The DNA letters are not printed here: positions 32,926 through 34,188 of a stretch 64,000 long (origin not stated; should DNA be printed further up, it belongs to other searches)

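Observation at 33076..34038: Enolase-superfamily L-Ala-D/L-Glu epimerase translationally coupled to mraY in the slot where murD normally sits; dcw cluster truncated at both ends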

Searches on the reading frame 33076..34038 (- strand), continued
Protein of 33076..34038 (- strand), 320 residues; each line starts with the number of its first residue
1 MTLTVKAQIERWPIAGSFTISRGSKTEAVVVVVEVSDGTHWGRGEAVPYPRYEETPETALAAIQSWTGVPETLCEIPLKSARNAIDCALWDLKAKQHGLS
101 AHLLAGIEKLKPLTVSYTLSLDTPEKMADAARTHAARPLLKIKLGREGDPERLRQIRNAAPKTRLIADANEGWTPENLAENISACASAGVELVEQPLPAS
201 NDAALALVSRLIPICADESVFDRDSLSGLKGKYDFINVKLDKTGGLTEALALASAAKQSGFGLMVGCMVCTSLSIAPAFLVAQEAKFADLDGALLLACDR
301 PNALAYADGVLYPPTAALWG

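Call 28: find_homologous_proteins(query=L065:11032-12372:+, max_evalue=1e-50)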
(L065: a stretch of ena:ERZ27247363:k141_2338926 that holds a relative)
Query L065:11032-12372:+ (446 aa): 7873 proteins with E <= 1e-50 among 8000 candidates; the best 120 are listed.
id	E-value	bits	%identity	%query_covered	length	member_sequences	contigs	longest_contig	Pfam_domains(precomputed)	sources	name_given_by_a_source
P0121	1.4e-298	1007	100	100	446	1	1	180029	PF26298.1,PF26299.1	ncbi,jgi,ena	ncbi:MAG: hypothetical protein WC521_02085 [Bdellovibrionales bacterium]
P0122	2.2e-241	819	81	100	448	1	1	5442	PF26298.1,PF26299.1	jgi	-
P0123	2.2e-232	789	78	100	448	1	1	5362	PF26298.1,PF26299.1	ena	-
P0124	3.0e-230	782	78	100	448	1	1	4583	PF26298.1,PF26299.1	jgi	jgi:UDP-N-acetyl-alpha-D-muramoyl-L-alanyl-L-glutamate epimerase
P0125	2.8e-227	773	78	100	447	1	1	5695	PF26298.1,PF26299.1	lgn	-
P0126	8.3e-225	764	77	99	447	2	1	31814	PF26298.1,PF26299.1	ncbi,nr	ncbi:MAG: endonuclease domain-containing protein [Alphaproteobacteria bacterium]|nr:endonuclease dom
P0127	2.2e-221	753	76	100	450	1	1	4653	PF26298.1,PF26299.1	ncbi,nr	ncbi:MAG: endonuclease domain-containing protein [Desulfobulbaceae bacterium]|nr:endonuclease domain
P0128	1.1e-217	741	75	100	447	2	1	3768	PF26298.1,PF26299.1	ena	-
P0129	1.8e-213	727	72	100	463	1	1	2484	PF26298.1,PF26299.1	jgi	-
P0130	1.9e-211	720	72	100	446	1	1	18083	PF26298.1,PF26299.1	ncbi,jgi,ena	ncbi:MAG: hypothetical protein WC464_03975 [Bdellovibrionales bacterium]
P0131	7.3e-204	695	81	84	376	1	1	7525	PF26298.1,PF26299.1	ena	-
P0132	5.7e-191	653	66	99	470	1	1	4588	PF26298.1,PF26299.1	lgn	-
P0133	3.1e-189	647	64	100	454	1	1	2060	PF26298.1,PF26299.1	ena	-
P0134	1.4e-187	642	64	100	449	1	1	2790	PF26298.1,PF26299.1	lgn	-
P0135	4.1e-187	640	66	100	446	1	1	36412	PF26298.1,PF26299.1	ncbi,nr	ncbi:MAG: endonuclease domain-containing protein [Alphaproteobacteria bacterium]|nr:endonuclease dom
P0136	1.9e-185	635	64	100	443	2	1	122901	PF26298.1,PF26299.1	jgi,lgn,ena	-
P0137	3.5e-182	624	63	100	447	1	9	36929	PF26298.1,PF26299.1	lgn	-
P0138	4.3e-180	617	62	100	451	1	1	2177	PF26298.1,PF26299.1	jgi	jgi:UDP-N-acetyl-alpha-D-muramoyl-L-alanyl-L-glutamate epimerase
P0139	5.9e-180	617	61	99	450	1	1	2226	PF26298.1,PF26299.1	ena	-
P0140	6.8e-180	616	63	100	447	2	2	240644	PF26298.1,PF26299.1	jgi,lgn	jgi:hypothetical protein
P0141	8.0e-180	616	63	99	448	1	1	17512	PF26298.1,PF26299.1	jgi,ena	-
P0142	2.3e-178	611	63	100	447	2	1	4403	PF26298.1,PF26299.1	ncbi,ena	-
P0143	6.8e-178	610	62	99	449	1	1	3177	PF26298.1,PF26299.1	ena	-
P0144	4.1e-176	604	62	99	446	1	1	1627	PF26298.1,PF26299.1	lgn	-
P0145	8.5e-176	603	61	100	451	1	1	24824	PF26298.1,PF26299.1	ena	-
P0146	4.6e-175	601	61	100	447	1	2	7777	PF26298.1,PF26299.1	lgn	-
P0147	7.9e-175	600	61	99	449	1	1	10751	PF26298.1,PF26299.1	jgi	jgi:UDP-N-acetyl-alpha-D-muramoyl-L-alanyl-L-glutamate epimerase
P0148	6.5e-173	593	59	100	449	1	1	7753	PF26298.1,PF26299.1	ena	-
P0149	1.7e-171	589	61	100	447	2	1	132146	PF26298.1,PF26299.1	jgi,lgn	jgi:hypothetical protein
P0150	2.4e-171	588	60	100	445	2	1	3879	PF26298.1,PF26299.1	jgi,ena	-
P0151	5.3e-171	587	61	100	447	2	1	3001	PF26298.1,PF26299.1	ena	-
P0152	6.0e-171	587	61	99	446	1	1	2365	PF26298.1,PF26299.1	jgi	jgi:hypothetical protein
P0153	3.6e-170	584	59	100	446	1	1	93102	PF26298.1,PF26299.1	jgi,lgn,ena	-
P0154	3.8e-170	584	61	99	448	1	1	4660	PF26298.1,PF26299.1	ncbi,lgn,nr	ncbi:MAG: endonuclease domain-containing protein [Alphaproteobacteria bacterium]|nr:endonuclease dom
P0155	3.9e-170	584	61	100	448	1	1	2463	PF26298.1,PF26299.1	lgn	-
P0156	1.2e-169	583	60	100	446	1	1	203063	PF26298.1,PF26299.1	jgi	jgi:hypothetical protein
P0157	4.5e-169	581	60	99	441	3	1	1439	PF26298.1,PF26299.1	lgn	-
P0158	6.2e-169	580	60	100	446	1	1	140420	PF26298.1,PF26299.1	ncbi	-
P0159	8.5e-169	580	60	99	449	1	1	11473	PF26298.1,PF26299.1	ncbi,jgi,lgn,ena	jgi:hypothetical protein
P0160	2.2e-168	579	59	100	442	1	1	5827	PF26298.1,PF26299.1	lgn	-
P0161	2.3e-168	578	60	99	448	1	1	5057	PF26298.1,PF26299.1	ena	-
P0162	1.4e-167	576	60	99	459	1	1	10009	PF26298.1,PF26299.1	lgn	-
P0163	1.5e-167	576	59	100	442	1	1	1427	PF26298.1,PF26299.1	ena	-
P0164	2.3e-167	575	58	100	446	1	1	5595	PF26298.1,PF26299.1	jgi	jgi:hypothetical protein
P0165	2.5e-166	572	58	100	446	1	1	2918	PF26298.1,PF26299.1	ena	-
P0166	1.2e-165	570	60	99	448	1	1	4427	PF26298.1,PF26299.1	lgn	-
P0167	3.4e-165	568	58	100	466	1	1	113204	PF26298.1,PF26299.1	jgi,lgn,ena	-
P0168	5.4e-164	564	57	99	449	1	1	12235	PF26298.1,PF26299.1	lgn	-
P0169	2.0e-163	562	57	100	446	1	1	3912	PF26298.1,PF26299.1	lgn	-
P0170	5.6e-163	561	58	100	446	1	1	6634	PF26298.1,PF26299.1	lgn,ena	-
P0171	5.7e-163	561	59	100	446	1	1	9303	PF26298.1,PF26299.1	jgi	jgi:hypothetical protein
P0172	1.1e-162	560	57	100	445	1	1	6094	PF26298.1,PF26299.1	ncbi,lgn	ncbi:MAG: endonuclease domain-containing protein [Bdellovibrionales bacterium]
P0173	1.3e-162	559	57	99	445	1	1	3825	PF26298.1,PF26299.1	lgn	-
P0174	1.7e-162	559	59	100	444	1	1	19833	PF26298.1,PF26299.1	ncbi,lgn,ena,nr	ncbi:MAG TPA: hypothetical protein DCY07_04910 [Rhodospirillaceae bacterium]|nr:hypothetical protein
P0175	1.1e-161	557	58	100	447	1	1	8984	PF26298.1,PF26299.1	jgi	jgi:hypothetical protein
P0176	1.1e-161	556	58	99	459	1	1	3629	PF26298.1,PF26299.1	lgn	-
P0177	1.3e-161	556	59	99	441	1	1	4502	PF26298.1,PF26299.1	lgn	-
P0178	7.5e-161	554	57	100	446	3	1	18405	PF26298.1,PF26299.1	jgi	-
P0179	9.4e-161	553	56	100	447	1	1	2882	PF26298.1,PF26299.1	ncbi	-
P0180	2.7e-158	545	57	100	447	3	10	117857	PF26298.1,PF26299.1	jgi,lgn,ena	-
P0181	3.5e-158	545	56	100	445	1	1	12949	PF26298.1,PF26299.1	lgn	-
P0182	5.3e-158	544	60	97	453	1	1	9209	PF26298.1,PF26299.1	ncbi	ncbi:MAG: endonuclease domain-containing protein [Bdellovibrionales bacterium]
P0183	9.1e-158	544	57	99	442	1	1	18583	PF26298.1,PF26299.1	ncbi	-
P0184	2.2e-157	542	55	100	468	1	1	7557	PF26298.1,PF26299.1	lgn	-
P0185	5.7e-157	541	56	100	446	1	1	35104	PF26298.1,PF26299.1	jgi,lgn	-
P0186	6.9e-157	541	56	98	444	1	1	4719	PF26298.1,PF26299.1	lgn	-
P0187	8.4e-157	540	56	99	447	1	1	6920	PF26298.1,PF26299.1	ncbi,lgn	-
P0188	2.1e-156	539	56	99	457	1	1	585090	PF26298.1,PF26299.1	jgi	jgi:hypothetical protein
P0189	2.4e-155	536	56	99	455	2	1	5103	PF26298.1,PF26299.1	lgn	-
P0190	2.6e-155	535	57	100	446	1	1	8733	PF26298.1,PF26299.1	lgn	-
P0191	4.9e-155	535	57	100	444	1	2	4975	PF26298.1,PF26299.1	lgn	-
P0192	5.7e-155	534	56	100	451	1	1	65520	PF26298.1,PF26299.1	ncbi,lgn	ncbi:MAG: endonuclease domain-containing protein [Pseudomonadota bacterium]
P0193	6.3e-155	534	61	89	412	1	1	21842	PF26298.1,PF26299.1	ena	-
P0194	6.7e-155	534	55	100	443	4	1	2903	PF26298.1,PF26299.1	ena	-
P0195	7.5e-155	534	57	100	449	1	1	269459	PF26298.1,PF26299.1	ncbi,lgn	-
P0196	7.7e-155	534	57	100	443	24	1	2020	PF26298.1,PF26299.1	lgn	-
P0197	8.0e-155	534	57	100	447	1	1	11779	PF26298.1,PF26299.1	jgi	jgi:UDP-N-acetyl-alpha-D-muramoyl-L-alanyl-L-glutamate epimerase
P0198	1.5e-154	533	56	100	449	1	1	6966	PF26298.1,PF26299.1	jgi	jgi:hypothetical protein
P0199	4.0e-154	532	57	99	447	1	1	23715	PF26298.1,PF26299.1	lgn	-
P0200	5.0e-154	531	54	100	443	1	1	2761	PF26298.1,PF26299.1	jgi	jgi:UDP-N-acetyl-alpha-D-muramoyl-L-alanyl-L-glutamate epimerase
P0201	6.3e-154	531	54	100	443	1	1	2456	PF26298.1,PF26299.1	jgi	jgi:UDP-N-acetyl-alpha-D-muramoyl-L-alanyl-L-glutamate epimerase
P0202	8.7e-154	530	55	100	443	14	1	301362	PF26298.1,PF26299.1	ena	-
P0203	1.2e-153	530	55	99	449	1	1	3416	PF26298.1,PF26299.1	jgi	jgi:UDP-N-acetyl-alpha-D-muramoyl-L-alanyl-L-glutamate epimerase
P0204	1.4e-153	530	56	99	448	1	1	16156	PF26298.1,PF26299.1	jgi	jgi:hypothetical protein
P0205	2.1e-153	529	53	99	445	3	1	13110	PF26298.1,PF26299.1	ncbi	-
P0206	2.4e-153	529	54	100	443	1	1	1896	PF26298.1,PF26299.1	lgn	-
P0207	2.8e-153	529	56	100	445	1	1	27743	PF26298.1,PF26299.1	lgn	-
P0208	3.8e-153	528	56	99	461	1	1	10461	PF26298.1,PF26299.1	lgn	-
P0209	4.5e-153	528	54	100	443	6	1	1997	PF26298.1,PF26299.1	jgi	jgi:UDP-N-acetyl-alpha-D-muramoyl-L-alanyl-L-glutamate epimerase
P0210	4.6e-153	528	54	99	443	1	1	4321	PF26298.1,PF26299.1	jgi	jgi:UDP-N-acetyl-alpha-D-muramoyl-L-alanyl-L-glutamate epimerase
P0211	6.1e-153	528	57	99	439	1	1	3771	PF26298.1,PF26299.1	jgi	-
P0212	7.7e-153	527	58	99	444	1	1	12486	PF26298.1,PF26299.1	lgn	-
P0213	8.0e-153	527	54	100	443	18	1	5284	PF26298.1,PF26299.1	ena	-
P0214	9.0e-153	527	55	100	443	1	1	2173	PF26298.1,PF26299.1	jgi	-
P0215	1.1e-152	527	55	100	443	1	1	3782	PF26298.1,PF26299.1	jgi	jgi:UDP-N-acetyl-alpha-D-muramoyl-L-alanyl-L-glutamate epimerase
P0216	1.3e-152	527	54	99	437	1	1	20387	PF26298.1,PF26299.1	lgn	-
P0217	2.4e-152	526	55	100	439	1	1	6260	PF26298.1,PF26299.1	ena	-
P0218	3.6e-152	525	55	100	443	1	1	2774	PF26298.1,PF26299.1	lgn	-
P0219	3.6e-152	525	55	100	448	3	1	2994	PF26298.1,PF26299.1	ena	-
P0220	3.7e-152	525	54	100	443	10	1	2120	PF26298.1,PF26299.1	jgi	jgi:hypothetical protein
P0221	3.8e-152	525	54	100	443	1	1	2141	PF26298.1,PF26299.1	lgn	-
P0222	5.1e-152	525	53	100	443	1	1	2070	PF26298.1,PF26299.1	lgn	-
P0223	7.6e-152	524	54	100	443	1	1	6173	PF26298.1,PF26299.1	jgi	jgi:UDP-N-acetyl-alpha-D-muramoyl-L-alanyl-L-glutamate epimerase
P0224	7.6e-152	524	54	99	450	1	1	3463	PF26298.1,PF26299.1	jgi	jgi:hypothetical protein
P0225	9.3e-152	524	55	100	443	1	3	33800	PF26298.1,PF26299.1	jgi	jgi:UDP-N-acetyl-alpha-D-muramoyl-L-alanyl-L-glutamate epimerase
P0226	9.4e-152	524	54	100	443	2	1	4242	PF26298.1,PF26299.1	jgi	jgi:UDP-N-acetyl-alpha-D-muramoyl-L-alanyl-L-glutamate epimerase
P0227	1.1e-151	523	53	100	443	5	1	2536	PF26298.1,PF26299.1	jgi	jgi:hypothetical protein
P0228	1.4e-151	523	54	100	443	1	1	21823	PF26298.1,PF26299.1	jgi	jgi:hypothetical protein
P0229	1.5e-151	523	57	100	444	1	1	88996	PF26298.1,PF26299.1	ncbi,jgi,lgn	ncbi:MAG: hypothetical protein WC612_05990 [Bdellovibrionales bacterium]|jgi:hypothetical protein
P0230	1.6e-151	523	54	100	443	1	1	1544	PF26298.1,PF26299.1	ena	-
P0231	1.7e-151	523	54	100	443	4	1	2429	PF26298.1,PF26299.1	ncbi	-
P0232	2.1e-151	523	55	100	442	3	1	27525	PF26298.1,PF26299.1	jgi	jgi:hypothetical protein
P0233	2.2e-151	523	53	100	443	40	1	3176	PF26298.1,PF26299.1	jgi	jgi:hypothetical protein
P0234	2.4e-151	522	53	100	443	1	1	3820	PF26298.1,PF26299.1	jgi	jgi:hypothetical protein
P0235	2.8e-151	522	54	100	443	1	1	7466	PF26298.1,PF26299.1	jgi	jgi:UDP-N-acetyl-alpha-D-muramoyl-L-alanyl-L-glutamate epimerase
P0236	3.3e-151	522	55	100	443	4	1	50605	PF26298.1,PF26299.1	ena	-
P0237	3.8e-151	522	54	100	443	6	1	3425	PF26298.1,PF26299.1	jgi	jgi:hypothetical protein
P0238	4.3e-151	522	55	100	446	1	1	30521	PF26298.1,PF26299.1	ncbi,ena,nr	ncbi:MAG: endonuclease domain-containing protein [Alphaproteobacteria bacterium]|nr:endonuclease dom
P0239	4.6e-151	521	53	100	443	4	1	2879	PF26298.1,PF26299.1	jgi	jgi:UDP-N-acetyl-alpha-D-muramoyl-L-alanyl-L-glutamate epimerase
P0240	4.6e-151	521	54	100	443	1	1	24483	PF26298.1,PF26299.1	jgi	jgi:hypothetical protein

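Call 29: find_encoding_contigs(protein=P0154, flank=10000, max_places=3)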
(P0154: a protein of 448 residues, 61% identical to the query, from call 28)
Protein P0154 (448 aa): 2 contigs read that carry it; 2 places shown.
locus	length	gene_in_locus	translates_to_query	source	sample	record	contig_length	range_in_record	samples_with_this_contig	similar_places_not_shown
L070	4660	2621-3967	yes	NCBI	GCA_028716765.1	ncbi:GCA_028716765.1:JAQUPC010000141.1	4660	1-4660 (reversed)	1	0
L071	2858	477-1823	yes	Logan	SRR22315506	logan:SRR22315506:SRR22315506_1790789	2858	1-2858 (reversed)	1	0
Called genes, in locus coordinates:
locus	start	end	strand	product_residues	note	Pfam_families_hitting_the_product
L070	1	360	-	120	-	PF00275:EPSP_synthase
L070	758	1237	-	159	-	-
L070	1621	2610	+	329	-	PF02746:MR_MLE_N, PF13378:MR_MLE_C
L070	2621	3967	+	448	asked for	PF26299:MurL_N, PF26298:MurL_epimerase_C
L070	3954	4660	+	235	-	PF21799:MurD-like_N (weak), PF08245:Mur_ligase_M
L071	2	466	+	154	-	?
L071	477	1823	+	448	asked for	PF26299:MurL_N, PF26298:MurL_epimerase_C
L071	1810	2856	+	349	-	?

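Call 30: find_encoding_contigs(protein=P0140, flank=10000, max_places=3)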
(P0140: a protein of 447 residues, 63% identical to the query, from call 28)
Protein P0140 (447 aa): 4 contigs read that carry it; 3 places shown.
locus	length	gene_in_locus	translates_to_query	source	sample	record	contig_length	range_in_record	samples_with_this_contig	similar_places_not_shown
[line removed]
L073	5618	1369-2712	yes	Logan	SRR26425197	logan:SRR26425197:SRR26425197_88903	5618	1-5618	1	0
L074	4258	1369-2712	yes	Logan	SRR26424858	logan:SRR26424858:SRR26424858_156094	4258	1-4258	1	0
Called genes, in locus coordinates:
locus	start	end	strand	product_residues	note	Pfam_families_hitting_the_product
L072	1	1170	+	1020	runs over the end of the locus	-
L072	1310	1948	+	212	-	PF06242:TrcR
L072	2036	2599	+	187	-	-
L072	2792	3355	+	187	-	-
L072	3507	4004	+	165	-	-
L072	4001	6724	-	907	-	PF00521:DNA_topoisoIV, PF03989:DNA_gyraseA_C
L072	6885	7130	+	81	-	-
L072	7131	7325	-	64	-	-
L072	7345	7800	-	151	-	-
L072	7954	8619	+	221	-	PF00717:Peptidase_S24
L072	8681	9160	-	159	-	PF00436:SSB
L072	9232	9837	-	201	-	-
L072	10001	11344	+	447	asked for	PF26299:MurL_N, PF26298:MurL_epimerase_C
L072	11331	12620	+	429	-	PF21799:MurD-like_N, PF08245:Mur_ligase_M, PF02875:Mur_ligase_C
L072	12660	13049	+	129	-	PF05071:NDUFA12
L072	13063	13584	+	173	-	PF02470:MlaD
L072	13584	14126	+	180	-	PF09923:DUF2155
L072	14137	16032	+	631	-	PF02705:K_trans, PF22776:K_trans_C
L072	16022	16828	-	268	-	PF03372:Exo_endo_phos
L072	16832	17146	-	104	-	PF02575:YbaB_DNA_bd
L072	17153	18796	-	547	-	PF13177:DNA_pol3_delta2, PF13604:AAA_30 (weak), PF00004:AAA, PF13401:AAA_22 (weak), PF22608:DNAX_ATPase_lid, PF12169:DNA_pol3_gamma3, PF12362:DUF3646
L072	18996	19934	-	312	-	PF00669:Flagellin_N, PF00700:Flagellin_C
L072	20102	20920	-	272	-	PF00669:Flagellin_N, PF00700:Flagellin_C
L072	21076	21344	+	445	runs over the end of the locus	PF23914:TPR_CcmH_CycH (weak), PF13432:TPR_16, PF14559:TPR_19 (weak), PF13489:Methyltransf_23, PF08241:Methyltransf_11, PF08242:Methyltransf_12 (weak), PF13649:Methyltransf_25, PF13847:Methyltransf_31 (weak), +11 more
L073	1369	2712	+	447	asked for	PF26299:MurL_N, PF26298:MurL_epimerase_C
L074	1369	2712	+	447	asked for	PF26299:MurL_N, PF26298:MurL_epimerase_C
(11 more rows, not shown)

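Call 32: list_cluster_members(proteins=[P0001, P0154, P0135, P0126, P0238, P0192, P0195, P0187, P0158, P0183])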
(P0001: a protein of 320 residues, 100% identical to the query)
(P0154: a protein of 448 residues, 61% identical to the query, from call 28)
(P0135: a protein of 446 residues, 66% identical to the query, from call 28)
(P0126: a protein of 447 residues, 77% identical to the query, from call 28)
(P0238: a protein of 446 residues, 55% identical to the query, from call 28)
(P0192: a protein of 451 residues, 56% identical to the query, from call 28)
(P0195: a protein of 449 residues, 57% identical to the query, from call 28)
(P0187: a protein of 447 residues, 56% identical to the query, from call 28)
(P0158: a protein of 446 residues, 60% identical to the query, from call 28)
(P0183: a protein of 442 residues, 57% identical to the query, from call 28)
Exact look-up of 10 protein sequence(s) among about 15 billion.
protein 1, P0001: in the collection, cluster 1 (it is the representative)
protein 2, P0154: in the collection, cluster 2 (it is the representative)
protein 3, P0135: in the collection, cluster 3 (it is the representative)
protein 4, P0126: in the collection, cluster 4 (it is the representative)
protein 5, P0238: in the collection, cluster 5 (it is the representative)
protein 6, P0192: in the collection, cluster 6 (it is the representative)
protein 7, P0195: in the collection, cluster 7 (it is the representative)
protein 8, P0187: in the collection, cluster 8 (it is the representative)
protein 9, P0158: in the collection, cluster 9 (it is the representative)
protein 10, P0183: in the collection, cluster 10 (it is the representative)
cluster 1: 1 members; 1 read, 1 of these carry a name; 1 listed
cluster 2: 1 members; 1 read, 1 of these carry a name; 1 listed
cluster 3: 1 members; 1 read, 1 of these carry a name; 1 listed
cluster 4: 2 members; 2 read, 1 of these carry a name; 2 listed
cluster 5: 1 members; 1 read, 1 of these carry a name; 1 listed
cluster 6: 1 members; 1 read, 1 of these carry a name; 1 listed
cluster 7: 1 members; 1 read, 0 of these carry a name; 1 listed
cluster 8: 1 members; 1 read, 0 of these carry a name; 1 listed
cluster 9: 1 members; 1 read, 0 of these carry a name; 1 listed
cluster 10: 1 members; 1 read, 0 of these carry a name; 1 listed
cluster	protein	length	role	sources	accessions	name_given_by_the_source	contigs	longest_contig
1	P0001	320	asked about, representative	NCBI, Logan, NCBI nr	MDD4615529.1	MAG: dipeptide epimerase [Alphaproteobacteria bacterium] | dipeptide epimerase [Alphaproteobacteria bacterium]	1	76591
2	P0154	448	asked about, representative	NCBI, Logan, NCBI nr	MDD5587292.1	MAG: endonuclease domain-containing protein [Alphaproteobacteria bacterium] | endonuclease domain-containing protein [Alphaproteobacteria bacterium]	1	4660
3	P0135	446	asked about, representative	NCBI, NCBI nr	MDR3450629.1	MAG: endonuclease domain-containing protein [Alphaproteobacteria bacterium] | endonuclease domain-containing protein [Alphaproteobacteria bacterium]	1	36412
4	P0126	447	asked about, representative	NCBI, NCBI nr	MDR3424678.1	MAG: endonuclease domain-containing protein [Alphaproteobacteria bacterium] | endonuclease domain-containing protein [Alphaproteobacteria bacterium]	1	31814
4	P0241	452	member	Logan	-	-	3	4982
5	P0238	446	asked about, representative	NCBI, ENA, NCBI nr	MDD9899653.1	MAG: endonuclease domain-containing protein [Alphaproteobacteria bacterium] | endonuclease domain-containing protein [Alphaproteobacteria bacterium]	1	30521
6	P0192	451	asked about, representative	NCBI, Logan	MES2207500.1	MAG: endonuclease domain-containing protein [Pseudomonadota bacterium]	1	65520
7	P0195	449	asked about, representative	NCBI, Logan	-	-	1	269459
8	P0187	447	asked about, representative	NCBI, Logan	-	-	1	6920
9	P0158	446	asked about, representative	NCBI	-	-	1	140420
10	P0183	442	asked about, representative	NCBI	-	-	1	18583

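Call 44: find_related_loci(query=A1, collection=metagenome_contigs, flank=10000)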
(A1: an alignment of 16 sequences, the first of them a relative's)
Query A1 (446 aa) in metagenome_contigs; peptide patterns used: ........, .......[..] (x = any residue, [..] = any of these).
600 stretches matched a pattern (row limit reached: there are more); 575 encode a relative of the query (tblastn E <= 1e-3); the best 80 are kept; 80 distinct loci.
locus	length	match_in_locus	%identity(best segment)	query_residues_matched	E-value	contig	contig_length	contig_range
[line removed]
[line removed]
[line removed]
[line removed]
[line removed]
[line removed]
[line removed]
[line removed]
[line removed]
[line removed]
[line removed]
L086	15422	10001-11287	45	8-440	1e-118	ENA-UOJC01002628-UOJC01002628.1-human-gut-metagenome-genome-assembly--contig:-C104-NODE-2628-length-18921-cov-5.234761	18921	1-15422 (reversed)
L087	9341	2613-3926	45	4-446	2e-117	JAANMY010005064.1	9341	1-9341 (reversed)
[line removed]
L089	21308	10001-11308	44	6-446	1e-115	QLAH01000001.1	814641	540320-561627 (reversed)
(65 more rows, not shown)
